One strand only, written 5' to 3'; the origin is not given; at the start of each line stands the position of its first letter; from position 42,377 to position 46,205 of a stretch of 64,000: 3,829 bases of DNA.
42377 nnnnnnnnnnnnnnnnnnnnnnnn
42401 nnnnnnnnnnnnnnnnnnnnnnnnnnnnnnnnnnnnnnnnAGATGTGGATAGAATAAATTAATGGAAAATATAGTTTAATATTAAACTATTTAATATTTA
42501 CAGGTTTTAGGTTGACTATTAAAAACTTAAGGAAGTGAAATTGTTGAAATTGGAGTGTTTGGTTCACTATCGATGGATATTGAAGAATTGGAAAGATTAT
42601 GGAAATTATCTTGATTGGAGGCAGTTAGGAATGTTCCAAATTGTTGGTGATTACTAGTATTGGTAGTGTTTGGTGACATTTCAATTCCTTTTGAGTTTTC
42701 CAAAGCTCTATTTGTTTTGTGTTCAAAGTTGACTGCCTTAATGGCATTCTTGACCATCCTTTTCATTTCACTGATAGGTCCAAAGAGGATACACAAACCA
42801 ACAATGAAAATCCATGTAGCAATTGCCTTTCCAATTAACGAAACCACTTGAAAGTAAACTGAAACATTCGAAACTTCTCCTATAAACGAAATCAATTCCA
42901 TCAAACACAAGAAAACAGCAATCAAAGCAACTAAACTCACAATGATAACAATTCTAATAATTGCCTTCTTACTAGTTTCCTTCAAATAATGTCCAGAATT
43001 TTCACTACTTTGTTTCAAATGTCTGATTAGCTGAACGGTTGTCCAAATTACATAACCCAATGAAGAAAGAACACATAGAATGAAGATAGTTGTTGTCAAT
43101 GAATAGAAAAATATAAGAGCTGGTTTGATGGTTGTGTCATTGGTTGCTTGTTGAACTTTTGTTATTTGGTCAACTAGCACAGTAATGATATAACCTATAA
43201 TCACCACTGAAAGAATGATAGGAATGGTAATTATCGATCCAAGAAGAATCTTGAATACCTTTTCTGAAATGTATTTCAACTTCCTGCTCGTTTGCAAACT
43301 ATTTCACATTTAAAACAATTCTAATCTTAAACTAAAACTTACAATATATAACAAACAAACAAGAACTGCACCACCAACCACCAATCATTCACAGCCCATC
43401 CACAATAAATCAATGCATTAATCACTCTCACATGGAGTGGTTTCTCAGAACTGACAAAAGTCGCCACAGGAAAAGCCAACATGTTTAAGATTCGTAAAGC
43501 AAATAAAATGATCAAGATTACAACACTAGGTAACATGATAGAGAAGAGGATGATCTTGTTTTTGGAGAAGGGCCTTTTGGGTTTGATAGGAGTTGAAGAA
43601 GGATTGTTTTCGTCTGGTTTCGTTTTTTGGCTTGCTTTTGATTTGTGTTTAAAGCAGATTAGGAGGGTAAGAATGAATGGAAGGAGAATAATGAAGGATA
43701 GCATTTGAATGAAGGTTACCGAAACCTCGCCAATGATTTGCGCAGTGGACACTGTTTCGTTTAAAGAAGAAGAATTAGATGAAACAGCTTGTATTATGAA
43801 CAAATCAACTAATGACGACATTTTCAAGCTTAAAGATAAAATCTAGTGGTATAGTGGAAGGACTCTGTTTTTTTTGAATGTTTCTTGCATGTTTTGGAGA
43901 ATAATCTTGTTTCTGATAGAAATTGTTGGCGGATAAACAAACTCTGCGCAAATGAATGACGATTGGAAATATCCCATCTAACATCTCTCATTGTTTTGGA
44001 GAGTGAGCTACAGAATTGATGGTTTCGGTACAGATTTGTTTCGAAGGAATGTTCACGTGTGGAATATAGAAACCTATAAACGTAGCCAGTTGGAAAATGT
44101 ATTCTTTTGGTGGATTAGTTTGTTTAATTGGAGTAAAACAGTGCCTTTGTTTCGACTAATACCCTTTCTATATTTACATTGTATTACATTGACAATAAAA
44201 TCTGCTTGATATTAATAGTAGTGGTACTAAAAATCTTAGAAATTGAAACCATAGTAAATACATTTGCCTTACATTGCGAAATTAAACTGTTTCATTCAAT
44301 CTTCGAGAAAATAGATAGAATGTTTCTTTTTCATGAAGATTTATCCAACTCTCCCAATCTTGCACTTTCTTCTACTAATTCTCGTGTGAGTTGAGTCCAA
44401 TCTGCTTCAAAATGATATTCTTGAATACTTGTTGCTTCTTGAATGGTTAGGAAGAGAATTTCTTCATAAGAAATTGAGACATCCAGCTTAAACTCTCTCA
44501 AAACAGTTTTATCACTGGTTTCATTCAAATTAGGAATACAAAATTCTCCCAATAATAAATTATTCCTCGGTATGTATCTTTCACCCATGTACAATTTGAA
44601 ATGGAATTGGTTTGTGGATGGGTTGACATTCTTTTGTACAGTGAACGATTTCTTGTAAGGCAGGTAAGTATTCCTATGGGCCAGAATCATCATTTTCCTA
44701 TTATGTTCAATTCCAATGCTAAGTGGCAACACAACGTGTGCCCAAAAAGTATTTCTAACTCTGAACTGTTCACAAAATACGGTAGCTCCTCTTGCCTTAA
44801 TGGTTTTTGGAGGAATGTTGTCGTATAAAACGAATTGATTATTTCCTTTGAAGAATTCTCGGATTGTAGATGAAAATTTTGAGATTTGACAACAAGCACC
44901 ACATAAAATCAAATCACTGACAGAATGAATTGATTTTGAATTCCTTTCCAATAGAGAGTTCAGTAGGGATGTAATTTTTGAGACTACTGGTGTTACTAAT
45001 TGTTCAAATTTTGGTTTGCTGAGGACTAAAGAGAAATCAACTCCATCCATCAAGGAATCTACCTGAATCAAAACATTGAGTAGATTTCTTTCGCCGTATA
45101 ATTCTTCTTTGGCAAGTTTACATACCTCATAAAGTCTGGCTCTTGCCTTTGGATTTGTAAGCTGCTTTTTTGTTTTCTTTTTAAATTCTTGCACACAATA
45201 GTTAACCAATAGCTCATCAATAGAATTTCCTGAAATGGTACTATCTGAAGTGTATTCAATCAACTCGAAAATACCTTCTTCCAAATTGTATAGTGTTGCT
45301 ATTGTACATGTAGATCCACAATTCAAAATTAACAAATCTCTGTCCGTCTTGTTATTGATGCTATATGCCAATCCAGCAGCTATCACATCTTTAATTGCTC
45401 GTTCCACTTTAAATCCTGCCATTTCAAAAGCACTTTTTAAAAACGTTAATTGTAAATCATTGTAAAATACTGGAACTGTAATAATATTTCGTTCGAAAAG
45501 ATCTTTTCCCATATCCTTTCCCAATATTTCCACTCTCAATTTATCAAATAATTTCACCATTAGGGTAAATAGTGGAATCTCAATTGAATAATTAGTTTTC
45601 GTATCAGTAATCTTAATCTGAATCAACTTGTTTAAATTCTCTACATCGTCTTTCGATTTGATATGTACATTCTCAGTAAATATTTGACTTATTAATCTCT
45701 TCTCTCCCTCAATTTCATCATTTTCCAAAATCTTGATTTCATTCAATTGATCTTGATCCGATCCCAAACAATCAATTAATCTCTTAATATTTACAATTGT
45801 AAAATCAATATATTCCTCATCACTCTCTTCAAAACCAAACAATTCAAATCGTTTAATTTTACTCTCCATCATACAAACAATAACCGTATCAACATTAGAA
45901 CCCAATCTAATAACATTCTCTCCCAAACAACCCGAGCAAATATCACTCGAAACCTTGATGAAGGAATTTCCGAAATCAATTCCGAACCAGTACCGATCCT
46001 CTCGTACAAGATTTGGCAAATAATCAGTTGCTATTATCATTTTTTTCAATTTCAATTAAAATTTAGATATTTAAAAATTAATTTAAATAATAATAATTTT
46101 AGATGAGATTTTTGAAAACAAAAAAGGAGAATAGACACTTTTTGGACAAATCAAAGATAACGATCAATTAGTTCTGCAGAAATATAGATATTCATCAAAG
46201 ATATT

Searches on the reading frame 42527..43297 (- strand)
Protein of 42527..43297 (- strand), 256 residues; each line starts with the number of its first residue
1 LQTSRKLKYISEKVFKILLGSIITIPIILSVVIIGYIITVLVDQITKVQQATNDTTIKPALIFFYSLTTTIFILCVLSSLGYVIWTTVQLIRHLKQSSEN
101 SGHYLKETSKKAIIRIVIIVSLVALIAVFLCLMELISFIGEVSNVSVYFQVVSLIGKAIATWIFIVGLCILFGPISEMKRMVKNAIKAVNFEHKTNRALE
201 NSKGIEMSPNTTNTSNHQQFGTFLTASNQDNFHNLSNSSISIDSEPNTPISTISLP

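Call 3: search_protein_families(library=pfam, proteins=[window:42527-43297:-], max_evalue=1)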
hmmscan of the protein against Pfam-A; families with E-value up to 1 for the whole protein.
window:42527-43297:- (256 aa): 3 families
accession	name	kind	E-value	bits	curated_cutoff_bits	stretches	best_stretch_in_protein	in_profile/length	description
PF00528.27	BPD_transp_1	-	0.0042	17.3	26.4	1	14-149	15-132/184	Binding-protein-dependent transport system inner membrane component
PF07331.16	TctB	-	0.015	15.9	29.1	1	24-129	31-125/137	Tripartite tricarboxylate transporter TctB family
PF06979.18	TMEM70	-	0.88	10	22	1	59-133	2-74/157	TMEM70/TMEM186/TMEM223 protein family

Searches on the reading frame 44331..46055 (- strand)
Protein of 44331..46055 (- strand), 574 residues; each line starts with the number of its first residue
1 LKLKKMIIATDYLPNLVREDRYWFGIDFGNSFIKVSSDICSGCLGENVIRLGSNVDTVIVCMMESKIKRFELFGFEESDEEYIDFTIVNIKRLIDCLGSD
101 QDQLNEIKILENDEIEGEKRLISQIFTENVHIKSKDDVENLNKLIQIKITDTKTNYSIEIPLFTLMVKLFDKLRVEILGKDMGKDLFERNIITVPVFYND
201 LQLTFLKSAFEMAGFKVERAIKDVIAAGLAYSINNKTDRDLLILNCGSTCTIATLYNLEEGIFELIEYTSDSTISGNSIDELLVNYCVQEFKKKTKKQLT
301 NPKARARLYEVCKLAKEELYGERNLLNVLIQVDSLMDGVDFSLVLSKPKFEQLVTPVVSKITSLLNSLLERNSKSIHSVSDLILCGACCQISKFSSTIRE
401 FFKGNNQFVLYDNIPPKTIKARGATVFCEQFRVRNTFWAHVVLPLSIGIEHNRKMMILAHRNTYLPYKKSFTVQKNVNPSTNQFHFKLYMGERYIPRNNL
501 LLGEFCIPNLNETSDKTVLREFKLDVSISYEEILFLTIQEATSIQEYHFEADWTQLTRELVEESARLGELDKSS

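Call 13: search_protein_families(library=pfam, proteins=[window:44331-46055:-], max_evalue=0.001)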
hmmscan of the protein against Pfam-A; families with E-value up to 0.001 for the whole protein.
window:44331-46055:- (574 aa): 2 families
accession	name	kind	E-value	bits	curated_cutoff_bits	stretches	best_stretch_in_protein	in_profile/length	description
PF00012.26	HSP70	-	1.3e-49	169.4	20.6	1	138-516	89-463/599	Hsp70 protein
PF06723.19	MreB_Mbl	-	0.00043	19.7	27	0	189-402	95-297/327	MreB/Mbl protein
